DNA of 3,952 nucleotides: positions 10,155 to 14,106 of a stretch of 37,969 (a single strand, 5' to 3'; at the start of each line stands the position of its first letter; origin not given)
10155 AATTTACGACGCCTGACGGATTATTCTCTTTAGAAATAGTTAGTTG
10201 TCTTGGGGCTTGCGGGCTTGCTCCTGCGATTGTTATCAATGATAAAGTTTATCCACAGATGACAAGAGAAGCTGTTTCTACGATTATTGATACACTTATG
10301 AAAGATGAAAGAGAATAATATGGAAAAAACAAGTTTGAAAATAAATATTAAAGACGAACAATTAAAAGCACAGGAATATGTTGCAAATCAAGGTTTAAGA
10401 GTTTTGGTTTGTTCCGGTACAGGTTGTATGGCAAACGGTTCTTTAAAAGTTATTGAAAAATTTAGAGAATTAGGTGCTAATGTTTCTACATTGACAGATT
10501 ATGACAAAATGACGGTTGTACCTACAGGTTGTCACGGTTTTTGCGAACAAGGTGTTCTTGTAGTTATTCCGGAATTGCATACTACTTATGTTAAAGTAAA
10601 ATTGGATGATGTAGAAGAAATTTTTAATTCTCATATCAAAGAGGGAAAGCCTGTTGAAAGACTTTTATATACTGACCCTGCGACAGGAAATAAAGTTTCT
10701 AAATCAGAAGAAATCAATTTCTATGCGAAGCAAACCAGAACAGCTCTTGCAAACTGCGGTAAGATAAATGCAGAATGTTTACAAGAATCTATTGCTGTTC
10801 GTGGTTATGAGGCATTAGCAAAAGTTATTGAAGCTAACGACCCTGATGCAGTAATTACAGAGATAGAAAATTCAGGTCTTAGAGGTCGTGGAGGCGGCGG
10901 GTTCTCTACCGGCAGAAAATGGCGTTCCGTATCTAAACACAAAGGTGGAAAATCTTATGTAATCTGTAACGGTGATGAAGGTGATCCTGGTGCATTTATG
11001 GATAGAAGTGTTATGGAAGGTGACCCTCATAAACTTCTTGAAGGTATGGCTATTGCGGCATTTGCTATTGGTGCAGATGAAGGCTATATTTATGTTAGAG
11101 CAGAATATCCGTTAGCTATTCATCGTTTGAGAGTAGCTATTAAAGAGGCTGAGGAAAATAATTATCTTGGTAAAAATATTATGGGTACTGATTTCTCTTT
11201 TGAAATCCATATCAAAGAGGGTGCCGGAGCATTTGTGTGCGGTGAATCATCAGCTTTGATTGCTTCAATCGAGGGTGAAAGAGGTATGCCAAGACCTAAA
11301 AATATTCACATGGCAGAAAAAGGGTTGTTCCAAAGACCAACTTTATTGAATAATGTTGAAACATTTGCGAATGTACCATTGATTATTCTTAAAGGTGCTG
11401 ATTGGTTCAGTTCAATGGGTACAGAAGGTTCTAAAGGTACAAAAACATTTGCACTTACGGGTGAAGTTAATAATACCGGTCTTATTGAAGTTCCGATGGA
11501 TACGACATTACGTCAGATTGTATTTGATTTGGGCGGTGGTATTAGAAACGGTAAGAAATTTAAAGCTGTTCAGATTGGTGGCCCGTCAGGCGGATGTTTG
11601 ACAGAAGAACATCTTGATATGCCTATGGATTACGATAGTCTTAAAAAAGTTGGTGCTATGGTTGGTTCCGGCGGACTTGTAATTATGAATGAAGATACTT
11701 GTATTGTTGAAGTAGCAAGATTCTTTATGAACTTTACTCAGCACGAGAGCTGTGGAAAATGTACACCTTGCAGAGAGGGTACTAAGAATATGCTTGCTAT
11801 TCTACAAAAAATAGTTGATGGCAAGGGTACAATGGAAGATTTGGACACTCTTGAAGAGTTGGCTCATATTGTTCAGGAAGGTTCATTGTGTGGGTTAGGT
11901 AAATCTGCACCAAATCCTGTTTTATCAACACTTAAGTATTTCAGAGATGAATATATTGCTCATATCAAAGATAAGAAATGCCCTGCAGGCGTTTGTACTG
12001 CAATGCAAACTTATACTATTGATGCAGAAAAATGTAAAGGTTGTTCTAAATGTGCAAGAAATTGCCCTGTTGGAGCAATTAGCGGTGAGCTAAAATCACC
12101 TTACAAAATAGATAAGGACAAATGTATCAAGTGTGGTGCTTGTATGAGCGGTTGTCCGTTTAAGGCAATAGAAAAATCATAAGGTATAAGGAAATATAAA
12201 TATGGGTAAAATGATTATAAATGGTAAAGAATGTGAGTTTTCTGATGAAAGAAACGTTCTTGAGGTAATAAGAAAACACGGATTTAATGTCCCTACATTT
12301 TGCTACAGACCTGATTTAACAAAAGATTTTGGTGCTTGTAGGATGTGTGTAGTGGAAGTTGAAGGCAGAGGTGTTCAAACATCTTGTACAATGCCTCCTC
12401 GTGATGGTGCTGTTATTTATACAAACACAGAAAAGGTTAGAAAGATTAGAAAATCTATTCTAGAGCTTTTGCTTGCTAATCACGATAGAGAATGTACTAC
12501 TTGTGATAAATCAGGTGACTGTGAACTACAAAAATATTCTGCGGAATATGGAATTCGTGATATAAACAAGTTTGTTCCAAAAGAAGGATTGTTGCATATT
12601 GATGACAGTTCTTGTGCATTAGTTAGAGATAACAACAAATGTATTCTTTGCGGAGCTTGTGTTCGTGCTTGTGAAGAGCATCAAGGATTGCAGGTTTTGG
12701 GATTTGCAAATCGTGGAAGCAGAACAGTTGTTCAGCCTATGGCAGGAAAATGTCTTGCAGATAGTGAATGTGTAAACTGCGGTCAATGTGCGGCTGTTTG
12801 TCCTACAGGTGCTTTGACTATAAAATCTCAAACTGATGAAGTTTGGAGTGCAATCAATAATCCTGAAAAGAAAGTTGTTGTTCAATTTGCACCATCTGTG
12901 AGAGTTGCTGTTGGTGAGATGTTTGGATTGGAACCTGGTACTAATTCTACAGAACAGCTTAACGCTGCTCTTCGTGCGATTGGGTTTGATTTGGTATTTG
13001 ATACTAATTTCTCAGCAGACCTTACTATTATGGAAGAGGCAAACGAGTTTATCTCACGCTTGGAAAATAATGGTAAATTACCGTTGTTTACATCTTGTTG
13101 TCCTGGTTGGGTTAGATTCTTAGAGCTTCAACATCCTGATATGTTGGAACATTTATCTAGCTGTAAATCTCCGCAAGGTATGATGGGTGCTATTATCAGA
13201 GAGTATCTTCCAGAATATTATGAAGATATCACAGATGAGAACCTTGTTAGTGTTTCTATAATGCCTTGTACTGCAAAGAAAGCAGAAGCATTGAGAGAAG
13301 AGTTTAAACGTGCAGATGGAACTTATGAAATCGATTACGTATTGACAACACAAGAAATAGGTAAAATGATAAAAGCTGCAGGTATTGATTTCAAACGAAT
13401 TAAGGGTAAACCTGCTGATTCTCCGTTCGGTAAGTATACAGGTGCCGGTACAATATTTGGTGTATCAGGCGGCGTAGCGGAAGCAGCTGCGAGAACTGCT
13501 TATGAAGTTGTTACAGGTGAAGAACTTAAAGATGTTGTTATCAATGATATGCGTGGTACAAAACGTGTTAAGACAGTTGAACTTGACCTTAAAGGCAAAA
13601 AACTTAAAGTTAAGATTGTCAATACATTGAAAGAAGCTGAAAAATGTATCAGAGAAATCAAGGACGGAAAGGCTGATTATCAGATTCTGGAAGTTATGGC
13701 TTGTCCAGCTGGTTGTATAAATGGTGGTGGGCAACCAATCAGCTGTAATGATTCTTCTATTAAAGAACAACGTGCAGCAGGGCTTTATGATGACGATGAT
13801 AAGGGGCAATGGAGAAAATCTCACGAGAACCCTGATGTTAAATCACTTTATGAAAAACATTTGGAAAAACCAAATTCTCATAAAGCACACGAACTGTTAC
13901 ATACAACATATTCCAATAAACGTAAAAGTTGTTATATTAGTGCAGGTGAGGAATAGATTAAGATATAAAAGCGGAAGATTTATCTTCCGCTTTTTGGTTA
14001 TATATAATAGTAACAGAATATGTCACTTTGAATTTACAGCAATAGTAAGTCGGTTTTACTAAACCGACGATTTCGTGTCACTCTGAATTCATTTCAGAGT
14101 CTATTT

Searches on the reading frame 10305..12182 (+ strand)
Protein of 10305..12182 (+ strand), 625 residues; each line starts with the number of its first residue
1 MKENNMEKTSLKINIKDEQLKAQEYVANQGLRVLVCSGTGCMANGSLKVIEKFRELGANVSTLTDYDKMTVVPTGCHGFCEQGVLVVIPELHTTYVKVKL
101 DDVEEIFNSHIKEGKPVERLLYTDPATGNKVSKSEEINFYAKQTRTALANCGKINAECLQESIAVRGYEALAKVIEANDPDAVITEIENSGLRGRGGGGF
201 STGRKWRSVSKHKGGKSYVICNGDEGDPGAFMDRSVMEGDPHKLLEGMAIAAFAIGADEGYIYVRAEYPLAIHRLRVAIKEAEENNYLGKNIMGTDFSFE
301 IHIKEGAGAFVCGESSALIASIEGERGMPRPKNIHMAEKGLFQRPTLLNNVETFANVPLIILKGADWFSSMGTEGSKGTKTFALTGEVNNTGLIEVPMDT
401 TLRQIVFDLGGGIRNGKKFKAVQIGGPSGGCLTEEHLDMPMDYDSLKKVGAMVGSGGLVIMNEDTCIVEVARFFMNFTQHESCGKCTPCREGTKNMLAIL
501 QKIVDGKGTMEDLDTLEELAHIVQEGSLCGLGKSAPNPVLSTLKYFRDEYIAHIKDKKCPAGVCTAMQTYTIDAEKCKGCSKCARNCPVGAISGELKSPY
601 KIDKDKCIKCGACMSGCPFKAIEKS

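Call 5: search_protein_families(library=pfam, proteins=[window:10305-12182:+])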
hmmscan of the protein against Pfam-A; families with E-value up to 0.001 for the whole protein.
window:10305-12182:+ (625 aa): 14 families
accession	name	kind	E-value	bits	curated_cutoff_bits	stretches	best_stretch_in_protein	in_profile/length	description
PF01512.22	Complex1_51K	-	3.2e-46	157.4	31.2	1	187-358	1-149/150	Nuo51 FMN-binding domain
PF10589.14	NADH_4Fe-4S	-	6.2e-37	125.8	23.5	1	469-553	1-85/85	NADH-ubiquinone oxidoreductase-F iron-sulfur binding region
PF00037.32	Fer4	-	4.6e-13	48.8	21.1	2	600-623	1-24/24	4Fe-4S binding domain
PF12837.12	Fer4_6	-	2.6e-10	40.2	25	2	601-622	3-24/24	4Fe-4S binding domain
PF14697.11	Fer4_21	-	3.2e-09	37.2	35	1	572-622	3-57/59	4Fe-4S dicluster domain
PF12838.12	Fer4_7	-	9.6e-09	36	27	1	576-621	1-52/52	4Fe-4S dicluster domain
PF13237.11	Fer4_10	-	1.3e-08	35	25.5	2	571-618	3-53/53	4Fe-4S dicluster domain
PF12797.12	Fer4_2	-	4.9e-08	32.9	24.5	1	601-619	4-22/22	4Fe-4S binding domain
PF13187.11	Fer4_9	-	1.2e-06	28.9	27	1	576-622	1-52/52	4Fe-4S dicluster domain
PF01257.25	2Fe-2S_thioredx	-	1.8e-06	28.3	24.8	1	32-108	67-142/145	Thioredoxin-like [2Fe-2S] ferredoxin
PF10531.15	SLBB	-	2.5e-06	27.6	27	1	382-430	2-53/55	SLBB domain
PF13183.11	Fer4_8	-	0.00015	22.7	27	0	605-619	3-17/68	4Fe-4S dicluster domain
PF12800.12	Fer4_4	-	0.00029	21.4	24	0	605-619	2-16/17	4Fe-4S binding domain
PF22461.2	SLBB_2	-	0.00077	19.9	27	0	380-432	1-50/79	SLBB domain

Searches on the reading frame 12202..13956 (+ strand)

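Call 55: search_protein_families(library=pfam, proteins=[window:12202-13956:+], max_evalue=0.001)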
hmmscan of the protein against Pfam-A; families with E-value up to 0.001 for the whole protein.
window:12202-13956:+ (584 aa): 13 families
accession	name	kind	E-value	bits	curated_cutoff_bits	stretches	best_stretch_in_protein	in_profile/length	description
PF02906.19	Fe_hyd_lg_C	-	6.6e-94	314.6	22.1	1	223-509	1-245/245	Iron only hydrogenase large subunit, C-terminal domain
PF02256.22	Fe_hyd_SSU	-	5.6e-23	81.2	24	1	519-572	2-55/56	Iron hydrogenase small subunit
PF10588.14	NADH-G_4Fe-4S_3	-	2.7e-19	68.8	27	1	83-121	1-39/40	NADH-ubiquinone oxidoreductase-G iron-sulfur binding region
PF13510.11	Fer2_4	-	2.8e-13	50.1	22.8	1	6-76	8-81/82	2Fe-2S iron-sulfur cluster binding domain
PF12838.12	Fer4_7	-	5.6e-09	36.8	27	1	146-204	1-52/52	4Fe-4S dicluster domain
PF00037.32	Fer4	-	3e-08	33.6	21.1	2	188-206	6-24/24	4Fe-4S binding domain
PF22117.2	Fer4_Nqo3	-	9.1e-08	32.6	27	1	143-206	7-67/67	NADH-quinone oxidoreductase subunit 3, ferredoxin-like domain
PF14697.11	Fer4_21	-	3.2e-06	27.6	35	1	143-205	4-57/59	4Fe-4S dicluster domain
PF12837.12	Fer4_6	-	4.4e-06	26.8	25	1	142-159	4-21/24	4Fe-4S binding domain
PF13237.11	Fer4_10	-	0.00016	22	25.5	1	140-201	2-53/53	4Fe-4S dicluster domain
PF13484.11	Fer4_16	-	0.00027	22.1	30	1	189-210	1-23/66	4Fe-4S double cluster binding domain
PF13187.11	Fer4_9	-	0.00052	20.4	27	1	146-204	1-51/52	4Fe-4S dicluster domain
PF13183.11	Fer4_8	-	0.00099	20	27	1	145-203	3-67/68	4Fe-4S dicluster domain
